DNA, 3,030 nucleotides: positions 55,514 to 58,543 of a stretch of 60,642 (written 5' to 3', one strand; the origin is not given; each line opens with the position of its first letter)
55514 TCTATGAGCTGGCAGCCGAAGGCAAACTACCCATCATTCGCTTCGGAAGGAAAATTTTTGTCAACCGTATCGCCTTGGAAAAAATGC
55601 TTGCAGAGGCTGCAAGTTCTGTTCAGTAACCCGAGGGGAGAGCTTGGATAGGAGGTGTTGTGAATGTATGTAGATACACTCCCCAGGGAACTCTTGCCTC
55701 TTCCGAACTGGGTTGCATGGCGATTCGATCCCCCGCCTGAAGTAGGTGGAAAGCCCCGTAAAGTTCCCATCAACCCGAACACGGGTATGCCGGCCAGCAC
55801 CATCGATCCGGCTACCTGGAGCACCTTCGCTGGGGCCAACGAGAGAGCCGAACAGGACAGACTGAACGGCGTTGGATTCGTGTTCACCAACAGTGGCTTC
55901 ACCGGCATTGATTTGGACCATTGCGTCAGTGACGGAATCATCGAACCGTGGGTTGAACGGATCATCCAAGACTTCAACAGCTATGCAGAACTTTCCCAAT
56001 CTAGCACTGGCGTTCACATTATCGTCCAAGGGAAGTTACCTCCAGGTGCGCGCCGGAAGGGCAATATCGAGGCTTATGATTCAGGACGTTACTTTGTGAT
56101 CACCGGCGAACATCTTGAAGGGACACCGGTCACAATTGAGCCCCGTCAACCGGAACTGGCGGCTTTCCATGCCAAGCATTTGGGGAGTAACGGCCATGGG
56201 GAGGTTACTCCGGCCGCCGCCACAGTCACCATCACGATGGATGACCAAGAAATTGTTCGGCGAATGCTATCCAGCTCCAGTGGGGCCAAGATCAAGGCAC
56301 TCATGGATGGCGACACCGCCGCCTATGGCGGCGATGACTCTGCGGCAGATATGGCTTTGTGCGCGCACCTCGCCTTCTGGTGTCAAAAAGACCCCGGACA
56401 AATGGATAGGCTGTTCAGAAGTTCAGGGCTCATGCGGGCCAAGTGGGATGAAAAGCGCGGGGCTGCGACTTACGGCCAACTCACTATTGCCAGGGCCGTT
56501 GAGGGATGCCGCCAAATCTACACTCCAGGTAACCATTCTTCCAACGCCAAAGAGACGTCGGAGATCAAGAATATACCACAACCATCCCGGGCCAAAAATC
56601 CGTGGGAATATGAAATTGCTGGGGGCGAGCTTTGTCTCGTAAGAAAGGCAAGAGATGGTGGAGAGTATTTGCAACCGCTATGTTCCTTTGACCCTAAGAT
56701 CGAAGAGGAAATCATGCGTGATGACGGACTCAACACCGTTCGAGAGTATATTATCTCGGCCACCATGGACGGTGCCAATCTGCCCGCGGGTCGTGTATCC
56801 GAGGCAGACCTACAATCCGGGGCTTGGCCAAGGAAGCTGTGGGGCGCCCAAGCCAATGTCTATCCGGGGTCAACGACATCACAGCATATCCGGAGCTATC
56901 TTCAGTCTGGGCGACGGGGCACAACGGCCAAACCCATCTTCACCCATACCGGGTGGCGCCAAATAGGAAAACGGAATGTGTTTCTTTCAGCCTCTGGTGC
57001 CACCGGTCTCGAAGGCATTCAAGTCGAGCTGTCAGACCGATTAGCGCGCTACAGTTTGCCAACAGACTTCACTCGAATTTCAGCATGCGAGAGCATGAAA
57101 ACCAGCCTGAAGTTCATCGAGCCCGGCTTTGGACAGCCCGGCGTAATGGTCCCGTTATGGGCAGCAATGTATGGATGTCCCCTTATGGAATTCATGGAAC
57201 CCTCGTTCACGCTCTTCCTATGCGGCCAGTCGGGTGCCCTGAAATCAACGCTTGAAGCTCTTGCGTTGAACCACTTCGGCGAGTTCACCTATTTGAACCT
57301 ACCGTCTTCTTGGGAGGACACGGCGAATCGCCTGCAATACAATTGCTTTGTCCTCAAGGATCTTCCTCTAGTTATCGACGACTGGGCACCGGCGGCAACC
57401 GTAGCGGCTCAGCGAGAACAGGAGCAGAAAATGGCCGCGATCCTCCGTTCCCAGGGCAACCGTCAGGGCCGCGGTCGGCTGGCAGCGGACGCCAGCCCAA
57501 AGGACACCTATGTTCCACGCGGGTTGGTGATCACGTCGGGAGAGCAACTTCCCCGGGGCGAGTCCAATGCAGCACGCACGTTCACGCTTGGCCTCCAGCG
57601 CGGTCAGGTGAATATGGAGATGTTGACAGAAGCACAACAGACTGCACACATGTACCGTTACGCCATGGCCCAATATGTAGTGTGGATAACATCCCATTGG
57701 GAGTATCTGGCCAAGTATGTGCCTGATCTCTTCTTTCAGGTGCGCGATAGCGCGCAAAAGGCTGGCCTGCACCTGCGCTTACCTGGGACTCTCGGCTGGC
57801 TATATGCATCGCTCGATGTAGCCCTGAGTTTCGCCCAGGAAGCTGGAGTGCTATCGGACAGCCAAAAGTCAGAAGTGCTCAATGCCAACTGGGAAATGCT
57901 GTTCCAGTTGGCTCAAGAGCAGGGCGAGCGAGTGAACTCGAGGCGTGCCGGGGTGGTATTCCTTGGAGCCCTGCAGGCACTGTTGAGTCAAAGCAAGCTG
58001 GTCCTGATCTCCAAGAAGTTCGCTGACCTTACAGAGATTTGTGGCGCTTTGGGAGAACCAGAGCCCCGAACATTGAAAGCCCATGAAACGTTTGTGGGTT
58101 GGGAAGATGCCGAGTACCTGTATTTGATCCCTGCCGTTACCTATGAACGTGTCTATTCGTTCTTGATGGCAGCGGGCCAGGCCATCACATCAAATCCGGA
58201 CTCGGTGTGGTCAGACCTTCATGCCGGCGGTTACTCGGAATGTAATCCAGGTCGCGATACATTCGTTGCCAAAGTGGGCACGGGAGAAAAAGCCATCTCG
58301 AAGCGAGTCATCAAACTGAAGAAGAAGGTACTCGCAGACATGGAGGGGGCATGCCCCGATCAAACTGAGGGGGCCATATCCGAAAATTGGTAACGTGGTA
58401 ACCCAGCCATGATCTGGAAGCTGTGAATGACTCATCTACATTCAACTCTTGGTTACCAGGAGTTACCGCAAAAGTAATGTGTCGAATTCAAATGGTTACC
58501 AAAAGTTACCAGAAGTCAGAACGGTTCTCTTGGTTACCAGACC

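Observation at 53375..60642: PICI/satellite-like integrative element: int, repressor-position ORF, divergent xis, primase-helicase, iteron ori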

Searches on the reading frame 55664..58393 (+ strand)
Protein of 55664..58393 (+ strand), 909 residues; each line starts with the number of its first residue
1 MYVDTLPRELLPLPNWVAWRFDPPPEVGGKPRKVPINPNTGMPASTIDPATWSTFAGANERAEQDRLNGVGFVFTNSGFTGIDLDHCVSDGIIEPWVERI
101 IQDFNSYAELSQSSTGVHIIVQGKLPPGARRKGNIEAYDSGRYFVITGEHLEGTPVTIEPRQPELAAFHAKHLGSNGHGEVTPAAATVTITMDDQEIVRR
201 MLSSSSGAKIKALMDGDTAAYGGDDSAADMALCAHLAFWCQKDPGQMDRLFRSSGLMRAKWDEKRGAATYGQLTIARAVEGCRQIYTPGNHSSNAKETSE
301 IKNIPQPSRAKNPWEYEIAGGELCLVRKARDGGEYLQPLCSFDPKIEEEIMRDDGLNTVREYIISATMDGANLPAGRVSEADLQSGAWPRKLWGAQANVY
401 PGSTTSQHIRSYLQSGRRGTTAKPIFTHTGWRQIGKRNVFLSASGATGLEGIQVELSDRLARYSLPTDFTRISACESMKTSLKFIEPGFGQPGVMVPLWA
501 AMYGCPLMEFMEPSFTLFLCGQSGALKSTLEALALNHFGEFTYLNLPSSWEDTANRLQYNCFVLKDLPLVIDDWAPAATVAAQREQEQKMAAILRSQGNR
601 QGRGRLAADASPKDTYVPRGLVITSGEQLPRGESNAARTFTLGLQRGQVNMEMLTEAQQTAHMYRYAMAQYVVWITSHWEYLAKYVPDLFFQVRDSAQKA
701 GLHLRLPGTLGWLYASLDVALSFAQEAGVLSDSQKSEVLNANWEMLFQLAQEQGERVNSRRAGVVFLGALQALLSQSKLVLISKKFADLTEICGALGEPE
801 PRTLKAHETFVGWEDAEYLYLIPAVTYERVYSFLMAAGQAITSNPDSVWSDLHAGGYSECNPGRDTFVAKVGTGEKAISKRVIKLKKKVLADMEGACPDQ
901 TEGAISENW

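Call 4: search_protein_families(library=pfam, proteins=[window:55664-58393:+], max_evalue=0.01)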
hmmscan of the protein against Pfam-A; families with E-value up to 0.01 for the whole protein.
window:55664-58393:+ (909 aa): 1 family
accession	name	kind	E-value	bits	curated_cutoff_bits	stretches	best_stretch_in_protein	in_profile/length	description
PF22763.1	NrS1-1_pol-like_HBD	-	4.5e-31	107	27.9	1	226-288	2-64/64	NrS-1 polymerase HBD domain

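Call 9: search_protein_families(library=phrogs, proteins=[window:55664-58393:+], max_evalue=0.01)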
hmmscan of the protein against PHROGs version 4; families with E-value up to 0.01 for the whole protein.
window:55664-58393:+ (909 aa): 6 families
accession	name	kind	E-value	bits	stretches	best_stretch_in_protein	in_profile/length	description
phrog_1829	-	DNA, RNA and nucleotide metabolism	3.5e-88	297.6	1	5-302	5-312/772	DNA primase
phrog_13901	-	DNA, RNA and nucleotide metabolism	1.4e-82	278.6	1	2-296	7-309/341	DNA primase/helicase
phrog_3022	-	DNA, RNA and nucleotide metabolism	1.2e-39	137.4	1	3-283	6-292/788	DNA primase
phrog_8643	-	DNA, RNA and nucleotide metabolism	2.4e-26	93.6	1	5-156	36-176/179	DNA polymerase/primase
phrog_15962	-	DNA, RNA and nucleotide metabolism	8.6e-14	51.7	1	10-160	35-197/835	DNA primase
phrog_35045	-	DNA, RNA and nucleotide metabolism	2.1e-12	47.1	2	45-122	49-129/826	DNA primase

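Call 10: search_protein_families(library=ncbifam, proteins=[window:55664-58393:+], max_evalue=0.01)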
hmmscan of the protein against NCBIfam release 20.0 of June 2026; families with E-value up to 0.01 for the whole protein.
window:55664-58393:+ (909 aa): 0 families

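Call 11: find_encoding_contigs(protein=window:55664-58393:+, flank=10000, max_places=10)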
Protein window:55664-58393:+ (909 aa): 1 contig read that carries it; 1 place shown.
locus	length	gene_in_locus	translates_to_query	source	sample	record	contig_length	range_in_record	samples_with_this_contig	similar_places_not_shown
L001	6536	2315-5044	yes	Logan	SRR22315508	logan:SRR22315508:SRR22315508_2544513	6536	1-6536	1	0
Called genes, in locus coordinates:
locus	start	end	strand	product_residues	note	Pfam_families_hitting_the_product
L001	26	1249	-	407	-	PF14659:Phage_int_SAM_3, PF00589:Phage_integrase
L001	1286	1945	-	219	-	-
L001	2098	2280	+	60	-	PF12728:HTH_17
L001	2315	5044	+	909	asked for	PF22763:NrS1-1_pol-like_HBD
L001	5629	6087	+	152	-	-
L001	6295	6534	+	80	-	?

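Call 12: search_protein_families(library=padloc, proteins=[window:55664-58393:+], max_evalue=0.01)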
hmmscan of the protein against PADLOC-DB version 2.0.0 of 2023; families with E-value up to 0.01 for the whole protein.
window:55664-58393:+ (909 aa): 0 families

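Call 13: find_homologous_proteins(query=window:55664-58393:+, max_evalue=1e-10)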
Query window:55664-58393:+ (909 aa): 1235 proteins with E <= 1e-10 among 8000 candidates; the best 120 are listed.
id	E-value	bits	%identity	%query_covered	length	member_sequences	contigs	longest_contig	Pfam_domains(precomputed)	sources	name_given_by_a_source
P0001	0.0e+0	2112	100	100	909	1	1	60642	PF22763.2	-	-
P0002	1.3e-151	525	35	94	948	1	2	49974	PF22763.2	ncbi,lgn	-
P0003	4.4e-149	516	43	63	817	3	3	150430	PF12965.14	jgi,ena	-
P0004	4.4e-147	510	35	93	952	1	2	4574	PF22763.2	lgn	-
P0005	6.4e-144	499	34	91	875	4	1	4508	PF22763.2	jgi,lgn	jgi:hypothetical protein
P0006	5.6e-137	476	34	92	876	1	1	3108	PF22763.2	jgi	-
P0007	7.0e-133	463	35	97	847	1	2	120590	-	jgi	jgi:hypothetical protein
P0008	2.3e-131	458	40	64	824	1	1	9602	PF06048.18,PF12965.14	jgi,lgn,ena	-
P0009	2.8e-126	441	33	85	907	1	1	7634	PF22763.2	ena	-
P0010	3.3e-126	441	33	94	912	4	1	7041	PF22763.2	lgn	-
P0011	1.7e-125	438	40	64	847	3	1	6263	PF06048.18,PF12965.14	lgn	-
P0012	3.9e-125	437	46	31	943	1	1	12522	PF22763.2,PF06048.18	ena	-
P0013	1.8e-124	435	33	94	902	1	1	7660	PF22763.2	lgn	-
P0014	4.9e-118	414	38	66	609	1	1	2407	-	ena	-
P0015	2.7e-115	405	31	93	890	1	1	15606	-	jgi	jgi:hypothetical protein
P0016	5.0e-114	400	32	99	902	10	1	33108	PF22763.2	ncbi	-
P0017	1.6e-110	389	59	33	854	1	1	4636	PF22763.2,PF19263.6,PF08706.17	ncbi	-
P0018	2.1e-105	372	30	99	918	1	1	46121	PF22763.2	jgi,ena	-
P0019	2.1e-104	369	31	99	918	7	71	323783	PF22763.2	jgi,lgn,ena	jgi:hypothetical protein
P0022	8.7e-92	327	30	94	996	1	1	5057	PF22763.2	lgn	-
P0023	5.3e-90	321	51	32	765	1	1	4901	PF22763.2,PF12307.14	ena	-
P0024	9.3e-85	304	37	51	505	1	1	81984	PF22763.2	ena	-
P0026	1.7e-77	280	48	32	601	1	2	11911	PF22763.2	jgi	jgi:putative DNA primase/helicase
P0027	2.8e-76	276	48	32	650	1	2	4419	PF22763.2,PF13481.13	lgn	-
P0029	3.0e-75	272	49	33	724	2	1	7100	PF22763.2,PF25212.3,PF03796.22,PF13481.13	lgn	-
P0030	3.5e-74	269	47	31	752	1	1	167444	PF22763.2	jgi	jgi:hypothetical protein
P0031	5.4e-74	268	47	32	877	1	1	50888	PF22763.2,PF19263.6,PF08706.17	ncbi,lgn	-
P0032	1.1e-73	267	29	78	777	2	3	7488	PF22763.2,PF06048.18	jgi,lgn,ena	-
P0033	2.0e-73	266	47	34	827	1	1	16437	PF22763.2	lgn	-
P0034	3.9e-73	265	45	31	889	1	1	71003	PF22763.2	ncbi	-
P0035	2.1e-72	263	48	31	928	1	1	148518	PF22763.2,PF13148.12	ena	-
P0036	5.5e-72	261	47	33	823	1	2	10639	PF22763.2,PF19263.6,PF08706.17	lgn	-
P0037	8.8e-72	261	46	32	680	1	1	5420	PF22763.2,PF13481.13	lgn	-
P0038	9.2e-72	261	48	32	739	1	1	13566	PF22763.2,PF13148.12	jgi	jgi:hypothetical protein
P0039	6.0e-71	258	46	31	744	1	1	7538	PF22763.2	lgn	-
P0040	6.1e-71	258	47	32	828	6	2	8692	PF22763.2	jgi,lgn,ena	-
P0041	1.4e-70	257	44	33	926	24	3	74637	PF22763.2,PF06048.18,PF18662.8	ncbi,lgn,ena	-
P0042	1.4e-70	257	45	32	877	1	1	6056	PF22763.2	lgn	-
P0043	2.6e-70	256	45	32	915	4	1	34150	PF22763.2,PF06048.18,PF18662.8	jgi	jgi:hypothetical protein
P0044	2.9e-70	256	44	34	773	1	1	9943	PF22763.2,PF19263.6,PF08706.17,PF03288.23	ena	-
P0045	5.8e-70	255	46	32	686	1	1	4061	PF22763.2,PF13481.13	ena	-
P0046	1.2e-69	254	47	32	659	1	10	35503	PF22763.2,PF05272.18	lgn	-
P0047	1.5e-69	253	28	98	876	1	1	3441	PF22763.2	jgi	jgi:putative DNA primase/helicase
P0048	1.7e-69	253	48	31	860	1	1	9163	PF22763.2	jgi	-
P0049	1.9e-69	253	42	32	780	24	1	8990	PF22763.2,PF19263.6,PF08706.17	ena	-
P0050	2.6e-69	252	45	31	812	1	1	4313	PF22763.2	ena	-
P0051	2.9e-69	252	47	32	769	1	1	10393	PF22763.2,PF19263.6,PF08706.17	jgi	jgi:putative DNA primase/helicase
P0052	5.6e-69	251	45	31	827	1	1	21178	PF22763.2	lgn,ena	-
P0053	6.2e-69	251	45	33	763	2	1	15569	PF02257.22,PF22763.2,PF19263.6,PF08706.17,PF03288.23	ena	-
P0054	6.9e-69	251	46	31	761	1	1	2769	PF22763.2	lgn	-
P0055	8.1e-69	251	44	32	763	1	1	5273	PF02257.22,PF22763.2,PF19263.6,PF08706.17,PF03288.23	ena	-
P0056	2.2e-68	249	47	30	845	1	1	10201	PF22763.2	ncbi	-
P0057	2.4e-68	249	46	31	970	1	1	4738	PF22763.2,PF19263.6,PF08706.17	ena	-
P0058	2.6e-68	249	44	33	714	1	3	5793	PF22763.2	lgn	-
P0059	6.5e-68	248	44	32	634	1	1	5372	PF22763.2,PF13481.13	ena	-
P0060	7.0e-68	248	46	30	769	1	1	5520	PF22763.2,PF19263.6,PF08706.17,PF03288.23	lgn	-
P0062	1.2e-67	247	42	34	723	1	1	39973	PF22763.2,PF13148.12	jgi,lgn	jgi:hypothetical protein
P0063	1.5e-67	247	44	30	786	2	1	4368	PF22763.2,PF19263.6,PF08706.17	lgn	-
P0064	1.6e-67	247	43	33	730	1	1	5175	PF22763.2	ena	-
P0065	2.7e-67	246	47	30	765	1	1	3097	PF22763.2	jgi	jgi:putative DNA primase/helicase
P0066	4.5e-67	245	45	31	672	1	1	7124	PF22763.2,PF13481.13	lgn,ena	-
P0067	6.2e-67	245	41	32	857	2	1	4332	PF22763.2,PF06048.18,PF18662.8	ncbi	-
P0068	7.6e-67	244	42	36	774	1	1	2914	PF22763.2,PF19263.6,PF08706.17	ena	-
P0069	7.9e-67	244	42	33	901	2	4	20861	PF22763.2,PF06048.18,PF18662.8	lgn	-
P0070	8.2e-67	244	42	31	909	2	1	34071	PF22763.2,PF06048.18,PF18662.8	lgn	-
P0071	9.0e-67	244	44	30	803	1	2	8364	PF22763.2,PF13148.12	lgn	-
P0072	1.1e-66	244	46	31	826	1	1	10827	PF22763.2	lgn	-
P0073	2.0e-66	243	43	32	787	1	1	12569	PF02257.22,PF22763.2,PF19263.6,PF08706.17,PF03288.23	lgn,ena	-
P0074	2.0e-66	243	45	31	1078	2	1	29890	PF22763.2,PF10412.16,PF09339.17,PF02534.21,PF12696.14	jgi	jgi:type IV secretory pathway TraG/TraD family ATPase VirD4/DNA-binding MarR family transcriptional 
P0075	2.1e-66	243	42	34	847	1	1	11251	PF22763.2,PF13148.12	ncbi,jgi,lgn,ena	-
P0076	2.5e-66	243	43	32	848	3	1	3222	PF22763.2,PF19263.6,PF08706.17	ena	-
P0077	3.0e-66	242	46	32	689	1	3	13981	PF22763.2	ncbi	ncbi:MAG: hypothetical protein ACLQED_06205 [Desulfobaccales bacterium]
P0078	4.5e-66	242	47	31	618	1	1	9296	PF22763.2,PF03796.22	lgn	-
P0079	6.1e-66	241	46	30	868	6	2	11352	PF22763.2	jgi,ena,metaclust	metaclust:\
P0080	6.5e-66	241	43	33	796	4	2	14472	PF22763.2,PF19263.6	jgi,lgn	-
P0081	6.7e-66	241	44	31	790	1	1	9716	PF22763.2,PF13148.12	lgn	-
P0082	7.9e-66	241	46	31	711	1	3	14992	PF27228.1,PF22763.2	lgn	-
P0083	9.4e-66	241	39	35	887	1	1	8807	PF22763.2,PF06048.18,PF18662.8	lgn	-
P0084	1.0e-65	241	43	31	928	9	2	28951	PF22763.2,PF06048.18,PF18662.8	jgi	jgi:hypothetical protein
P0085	1.2e-65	240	45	31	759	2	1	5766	PF22763.2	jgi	jgi:hypothetical protein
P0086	1.2e-65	240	43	36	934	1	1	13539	PF27228.1,PF22763.2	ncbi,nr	ncbi:MAG: hypothetical protein A4E48_00118 [Methanosaeta sp. PtaU1.Bin060]|nr:MAG: hypothetical prot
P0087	1.2e-65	240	45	31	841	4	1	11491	PF22763.2,PF19263.6,PF08706.17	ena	-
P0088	1.2e-65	240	45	32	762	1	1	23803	PF22763.2,PF19263.6,PF08706.17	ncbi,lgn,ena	-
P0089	1.8e-65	240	46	33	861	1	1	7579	PF22763.2,PF13148.12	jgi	jgi:putative DNA primase/helicase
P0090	2.2e-65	239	45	31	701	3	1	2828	PF22763.2,PF13481.13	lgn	-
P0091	2.6e-65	239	44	31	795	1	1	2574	PF22763.2,PF13148.12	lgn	-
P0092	3.6e-65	239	44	32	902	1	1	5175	PF22763.2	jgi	jgi:hypothetical protein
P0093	3.8e-65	239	44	31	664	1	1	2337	PF22763.2,PF13481.13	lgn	-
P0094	4.2e-65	239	46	31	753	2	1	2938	PF22763.2,PF19263.6,PF08706.17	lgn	-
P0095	4.6e-65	238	45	31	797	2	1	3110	PF22763.2,PF19263.6,PF08706.17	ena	-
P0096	6.5e-65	238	43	34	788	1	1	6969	PF22763.2,PF19263.6,PF08706.17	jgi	jgi:putative DNA primase/helicase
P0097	7.0e-65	238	48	30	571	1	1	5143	PF22763.2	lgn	-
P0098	1.1e-64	237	44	31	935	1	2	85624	PF22763.2,PF06048.18,PF18662.8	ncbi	-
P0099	1.3e-64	237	41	34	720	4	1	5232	PF22763.2,PF19263.6,PF08706.17,PF03288.23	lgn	-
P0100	1.4e-64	237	44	32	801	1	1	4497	PF22763.2,PF13148.12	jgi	jgi:hypothetical protein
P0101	1.5e-64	237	45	31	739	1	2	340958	PF22763.2,PF12307.14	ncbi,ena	-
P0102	1.5e-64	237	46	29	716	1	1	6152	PF22763.2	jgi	-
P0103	1.6e-64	237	43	33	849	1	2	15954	PF22763.2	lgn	-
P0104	1.7e-64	237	46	30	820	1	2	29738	PF22763.2,PF13148.12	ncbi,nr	ncbi:MAG: DUF3987 domain-containing protein [Chloroflexota bacterium]|nr:DUF3987 domain-containing p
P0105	1.9e-64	236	44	31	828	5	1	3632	PF22763.2,PF19263.6,PF08706.17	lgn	-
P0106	2.1e-64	236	28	73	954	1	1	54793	PF22763.2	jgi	jgi:primase-polymerase (primpol)-like protein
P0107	3.5e-64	236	42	31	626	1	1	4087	PF22763.2,PF03796.22,PF13481.13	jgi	jgi:putative DNA primase/helicase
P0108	3.7e-64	235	45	31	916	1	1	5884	PF22763.2,PF19263.6,PF08706.17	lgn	-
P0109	3.7e-64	235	40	32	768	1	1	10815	PF22763.2,PF19263.6,PF08706.17,PF03288.23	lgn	-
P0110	4.3e-64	235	27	96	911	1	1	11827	PF22763.2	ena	-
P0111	6.3e-64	235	41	34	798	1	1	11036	PF22763.2,PF13148.12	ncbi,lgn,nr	ncbi:MAG: bifunctional DNA primase/polymerase [Anaerolineae bacterium]|nr:bifunctional DNA primase/p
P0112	6.4e-64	235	44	31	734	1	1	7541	PF22763.2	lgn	-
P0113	7.2e-64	234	44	32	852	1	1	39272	PF22763.2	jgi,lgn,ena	-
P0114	9.6e-64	234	42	31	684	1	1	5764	PF22763.2,PF13148.12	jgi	jgi:hypothetical protein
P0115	1.1e-63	234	44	32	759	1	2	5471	PF22763.2,PF19263.6,PF08706.17,PF03288.23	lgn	-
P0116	1.9e-63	233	49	29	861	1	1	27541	PF22763.2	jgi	jgi:hypothetical protein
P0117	2.0e-63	233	43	33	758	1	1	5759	PF22763.2,PF19263.6,PF08706.17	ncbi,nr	ncbi:MAG: hypothetical protein HYX96_00940 [Chloroflexi bacterium]|nr:hypothetical protein [Chlorofl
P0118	2.0e-63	233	43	32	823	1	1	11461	PF22763.2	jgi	jgi:hypothetical protein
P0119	2.3e-63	233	44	35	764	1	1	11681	PF22763.2,PF13481.13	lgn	-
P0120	2.5e-63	233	40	31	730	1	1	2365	PF22763.2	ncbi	-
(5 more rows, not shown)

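Call 21: find_encoding_contigs(protein=P0002, flank=10000, max_places=3)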
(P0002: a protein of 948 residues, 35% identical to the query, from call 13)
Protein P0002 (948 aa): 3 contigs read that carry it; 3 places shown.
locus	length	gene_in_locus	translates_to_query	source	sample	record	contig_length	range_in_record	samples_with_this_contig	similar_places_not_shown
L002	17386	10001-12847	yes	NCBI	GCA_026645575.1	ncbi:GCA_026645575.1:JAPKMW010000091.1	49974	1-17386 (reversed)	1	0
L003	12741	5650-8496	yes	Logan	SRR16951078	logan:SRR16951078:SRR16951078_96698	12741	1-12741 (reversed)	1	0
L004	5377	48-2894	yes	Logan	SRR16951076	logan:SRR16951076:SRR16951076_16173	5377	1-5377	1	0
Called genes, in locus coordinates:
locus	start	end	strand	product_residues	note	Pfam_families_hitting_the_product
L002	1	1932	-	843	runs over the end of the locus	PF02190:LON_substr_bdg, PF00004:AAA, PF07728:AAA_5 (weak), PF22667:Lon_lid, PF05362:Lon_C, PF13541:ChlI (weak)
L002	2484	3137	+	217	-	PF04961:FTCD_C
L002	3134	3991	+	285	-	PF00763:THF_DHG_CYH, PF02882:THF_DHG_CYH_C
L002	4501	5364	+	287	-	PF02899:Phage_int_SAM_1 (weak), PF00589:Phage_integrase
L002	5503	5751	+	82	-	-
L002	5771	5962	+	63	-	-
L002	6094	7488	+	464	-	PF01580:FtsK_SpoIIIE, PF13401:AAA_22 (weak)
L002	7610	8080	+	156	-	-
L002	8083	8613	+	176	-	-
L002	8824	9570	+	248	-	-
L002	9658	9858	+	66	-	-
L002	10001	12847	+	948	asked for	PF22763:NrS1-1_pol-like_HBD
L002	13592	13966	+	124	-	PF07463:NUMOD4, PF13392:HNH_3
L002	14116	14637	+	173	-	PF02954:HTH_8 (faint)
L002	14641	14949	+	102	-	-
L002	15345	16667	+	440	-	PF08239:SH3_3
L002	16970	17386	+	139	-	?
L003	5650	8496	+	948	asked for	PF22763:NrS1-1_pol-like_HBD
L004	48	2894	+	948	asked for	PF22763:NrS1-1_pol-like_HBD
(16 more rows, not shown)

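Call 22: find_encoding_contigs(protein=P0007, flank=10000, max_places=3)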
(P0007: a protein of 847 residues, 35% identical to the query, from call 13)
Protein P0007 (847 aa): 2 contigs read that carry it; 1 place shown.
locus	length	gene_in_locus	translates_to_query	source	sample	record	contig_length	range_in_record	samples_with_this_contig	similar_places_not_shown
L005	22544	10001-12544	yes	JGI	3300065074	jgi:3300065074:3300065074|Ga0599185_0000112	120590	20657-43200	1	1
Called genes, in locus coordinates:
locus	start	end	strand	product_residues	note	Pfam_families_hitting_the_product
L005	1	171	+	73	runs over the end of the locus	-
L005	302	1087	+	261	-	-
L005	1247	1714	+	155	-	-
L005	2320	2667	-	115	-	-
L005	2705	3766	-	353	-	-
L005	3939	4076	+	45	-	PF01381:HTH_3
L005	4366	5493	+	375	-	-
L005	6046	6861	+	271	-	PF08308:PEGA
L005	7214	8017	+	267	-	-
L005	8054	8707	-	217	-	PF00239:Resolvase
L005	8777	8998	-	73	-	PF12728:HTH_17 (weak)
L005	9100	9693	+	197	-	-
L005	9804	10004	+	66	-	-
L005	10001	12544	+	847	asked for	-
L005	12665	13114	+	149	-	-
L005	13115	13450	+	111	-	-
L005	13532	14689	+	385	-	PF00589:Phage_integrase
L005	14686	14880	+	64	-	-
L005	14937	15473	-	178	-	PF00589:Phage_integrase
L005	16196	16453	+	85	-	PF02604:PhdYeFM_antitox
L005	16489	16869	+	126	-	PF01850:PIN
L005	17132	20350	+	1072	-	PF25852:DUF6242_C (faint), PF02012:BNR (faint), PF13088:BNR_2 (faint), PF14870:PSII_BNR (faint), PF15902:Sortilin-Vps10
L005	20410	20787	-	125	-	PF02482:Ribosomal_S30AE (weak)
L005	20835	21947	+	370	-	PF01904:DUF72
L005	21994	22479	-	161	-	-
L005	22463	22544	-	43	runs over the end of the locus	-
